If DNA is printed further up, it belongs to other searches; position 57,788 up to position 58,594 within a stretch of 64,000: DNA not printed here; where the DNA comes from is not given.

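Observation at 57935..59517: Lower-GC two-gene module: ABC/OLD-like ATPase coupled to a small PD-(D/E)xK-like protein (candidate defence system)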

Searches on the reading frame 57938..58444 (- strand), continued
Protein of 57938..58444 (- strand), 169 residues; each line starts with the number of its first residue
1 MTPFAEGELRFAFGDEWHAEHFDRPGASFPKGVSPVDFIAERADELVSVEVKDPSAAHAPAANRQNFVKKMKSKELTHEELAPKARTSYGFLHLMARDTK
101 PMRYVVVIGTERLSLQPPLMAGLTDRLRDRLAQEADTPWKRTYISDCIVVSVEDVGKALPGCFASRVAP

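Call 53: find_encoding_contigs(protein=P0043, flank=8000, max_places=2)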
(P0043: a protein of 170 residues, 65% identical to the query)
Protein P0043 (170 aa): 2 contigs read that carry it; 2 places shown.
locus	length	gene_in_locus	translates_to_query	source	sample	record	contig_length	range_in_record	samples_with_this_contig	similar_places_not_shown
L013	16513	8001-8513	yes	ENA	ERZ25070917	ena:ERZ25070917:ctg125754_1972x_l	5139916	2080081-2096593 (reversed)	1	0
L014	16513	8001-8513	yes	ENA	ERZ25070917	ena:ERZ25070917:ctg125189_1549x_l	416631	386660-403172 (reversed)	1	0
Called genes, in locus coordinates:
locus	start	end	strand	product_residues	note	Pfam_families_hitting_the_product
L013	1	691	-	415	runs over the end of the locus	PF02463:SMC_N (weak), PF13175:AAA_15, PF13476:AAA_23, PF13304:AAA_21, PF13175:AAA_15 (weak)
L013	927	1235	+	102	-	-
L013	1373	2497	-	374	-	PF02463:SMC_N (faint), PF13175:AAA_15, PF00005:ABC_tran (faint), PF13304:AAA_21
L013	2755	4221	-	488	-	PF07745:Glyco_hydro_53, PF18962:Por_Secre_tail (weak)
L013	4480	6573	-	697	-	PF00686:CBM_20 (faint), PF18962:Por_Secre_tail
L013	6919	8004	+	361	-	PF02463:SMC_N (faint), PF13175:AAA_15 (faint), PF13476:AAA_23 (faint), PF13304:AAA_21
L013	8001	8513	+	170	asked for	-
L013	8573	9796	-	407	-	-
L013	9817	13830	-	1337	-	-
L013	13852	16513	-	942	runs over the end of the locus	PF13620:CarboxypepD_reg, PF13715:CarbopepD_reg_2, PF07715:Plug, PF00593:TonB_dep_Rec_b-barrel, PF25183:OMP_b-brl_4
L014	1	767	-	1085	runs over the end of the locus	PF00128:Alpha-amylase, PF18962:Por_Secre_tail (weak)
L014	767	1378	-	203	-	PF14103:DUF4276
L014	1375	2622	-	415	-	PF02463:SMC_N (weak), PF13175:AAA_15, PF13476:AAA_23, PF13304:AAA_21, PF13175:AAA_15 (weak)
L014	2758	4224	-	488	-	PF07745:Glyco_hydro_53, PF18962:Por_Secre_tail (weak)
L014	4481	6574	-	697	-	PF00686:CBM_20 (faint), PF18962:Por_Secre_tail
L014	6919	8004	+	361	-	PF02463:SMC_N (faint), PF13175:AAA_15 (faint), PF13476:AAA_23 (faint), PF13304:AAA_21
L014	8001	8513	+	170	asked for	-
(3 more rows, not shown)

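Call 54: find_encoding_contigs(protein=P0019, flank=8000, max_places=2)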
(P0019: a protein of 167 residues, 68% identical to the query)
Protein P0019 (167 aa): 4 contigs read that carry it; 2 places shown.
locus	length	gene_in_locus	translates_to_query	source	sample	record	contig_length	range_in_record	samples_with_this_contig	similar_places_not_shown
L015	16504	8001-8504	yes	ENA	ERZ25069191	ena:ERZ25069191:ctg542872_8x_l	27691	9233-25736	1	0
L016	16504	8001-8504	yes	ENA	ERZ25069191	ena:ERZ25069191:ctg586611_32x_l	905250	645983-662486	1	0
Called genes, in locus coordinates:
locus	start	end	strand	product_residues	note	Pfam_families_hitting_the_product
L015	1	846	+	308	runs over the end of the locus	-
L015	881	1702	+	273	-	PF23023:Anti-Pycsar_Apyc1, PF00753:Lactamase_B, PF12706:Lactamase_B_2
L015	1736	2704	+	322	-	PF00701:DHDPS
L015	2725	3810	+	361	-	PF02423:OCD_Mu_crystall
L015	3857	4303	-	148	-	-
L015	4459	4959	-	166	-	PF00107:ADH_zinc_N, PF13602:ADH_zinc_N_2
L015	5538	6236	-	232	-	PF04199:Cyclase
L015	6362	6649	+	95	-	PF03992:ABM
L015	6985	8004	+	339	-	PF02463:SMC_N (weak), PF13175:AAA_15 (faint), PF13476:AAA_23 (weak), PF13304:AAA_21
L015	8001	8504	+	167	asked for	-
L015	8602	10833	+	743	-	PF02538:Hydantoinase_B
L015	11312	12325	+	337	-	PF03401:TctC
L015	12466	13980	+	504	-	PF01970:TctA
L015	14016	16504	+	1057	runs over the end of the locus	PF27218:MJ0043_C (weak), PF00580:UvrD-helicase, PF13245:AAA_19, PF13604:AAA_30 (faint), PF01443:Viral_helicase1 (faint), PF13361:UvrD_C, PF13538:UvrD_C_2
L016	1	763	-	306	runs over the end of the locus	PF00282:Pyridoxal_deC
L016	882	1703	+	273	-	PF23023:Anti-Pycsar_Apyc1, PF00753:Lactamase_B, PF12706:Lactamase_B_2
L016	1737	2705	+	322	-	PF00701:DHDPS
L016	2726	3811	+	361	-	PF02423:OCD_Mu_crystall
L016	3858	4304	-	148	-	-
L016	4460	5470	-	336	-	PF08240:ADH_N, PF00107:ADH_zinc_N, PF13602:ADH_zinc_N_2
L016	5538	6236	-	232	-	PF04199:Cyclase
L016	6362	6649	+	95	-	PF03992:ABM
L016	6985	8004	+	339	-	PF02463:SMC_N (weak), PF13175:AAA_15 (faint), PF13476:AAA_23 (weak), PF13304:AAA_21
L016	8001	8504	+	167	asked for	-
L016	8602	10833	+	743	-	PF02538:Hydantoinase_B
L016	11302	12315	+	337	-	PF03401:TctC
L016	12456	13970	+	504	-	PF01970:TctA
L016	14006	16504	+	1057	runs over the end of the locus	PF27218:MJ0043_C (weak), PF00580:UvrD-helicase, PF13245:AAA_19, PF13604:AAA_30 (faint), PF01443:Viral_helicase1 (faint), PF13361:UvrD_C, PF13538:UvrD_C_2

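Call 76: find_related_loci(query=A1, collection=metagenome_contigs, flank=4000)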
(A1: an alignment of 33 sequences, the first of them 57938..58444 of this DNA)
Query A1 (169 aa) in metagenome_contigs; peptide patterns used: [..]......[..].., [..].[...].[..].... (x = any residue, [..] = any of these).
422 stretches matched a pattern; 160 encode a relative of the query (tblastn E <= 1e-3); the best 80 are kept; 80 distinct loci.
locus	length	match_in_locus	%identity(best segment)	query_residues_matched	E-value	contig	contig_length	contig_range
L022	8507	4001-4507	71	1-169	5e-81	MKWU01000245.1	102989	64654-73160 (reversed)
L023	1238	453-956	57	1-168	8e-69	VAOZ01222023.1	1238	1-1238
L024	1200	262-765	47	1-167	9e-53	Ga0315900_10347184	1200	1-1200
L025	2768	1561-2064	47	2-169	7e-50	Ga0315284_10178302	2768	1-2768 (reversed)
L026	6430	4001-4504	46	2-169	3e-49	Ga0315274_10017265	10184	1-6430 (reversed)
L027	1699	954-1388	48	6-150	1e-43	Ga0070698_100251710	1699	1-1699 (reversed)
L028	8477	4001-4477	46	2-151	8e-43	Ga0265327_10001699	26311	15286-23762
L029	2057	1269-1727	44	1-153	9e-43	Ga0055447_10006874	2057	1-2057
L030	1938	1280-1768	42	6-168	3e-43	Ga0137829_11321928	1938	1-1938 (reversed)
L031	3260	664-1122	44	1-153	2e-42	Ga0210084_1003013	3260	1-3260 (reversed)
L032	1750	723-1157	46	6-150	3e-43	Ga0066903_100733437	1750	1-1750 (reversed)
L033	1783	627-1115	42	6-168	2e-42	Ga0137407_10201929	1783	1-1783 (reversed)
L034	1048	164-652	45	6-168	6e-44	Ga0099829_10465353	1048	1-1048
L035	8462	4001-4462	46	6-160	6e-42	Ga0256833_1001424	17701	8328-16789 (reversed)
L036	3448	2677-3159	44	6-161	1e-41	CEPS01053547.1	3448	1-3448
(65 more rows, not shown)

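Call 77: find_related_loci(query=A1, collection=viral_contigs, flank=6000)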
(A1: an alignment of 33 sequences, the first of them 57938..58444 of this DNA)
Query A1 (169 aa) in viral_contigs; peptide patterns used: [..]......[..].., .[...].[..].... (x = any residue, [..] = any of these).
63 stretches matched a pattern, but none encodes a relative of the query by tblastn (E <= 1e-3).
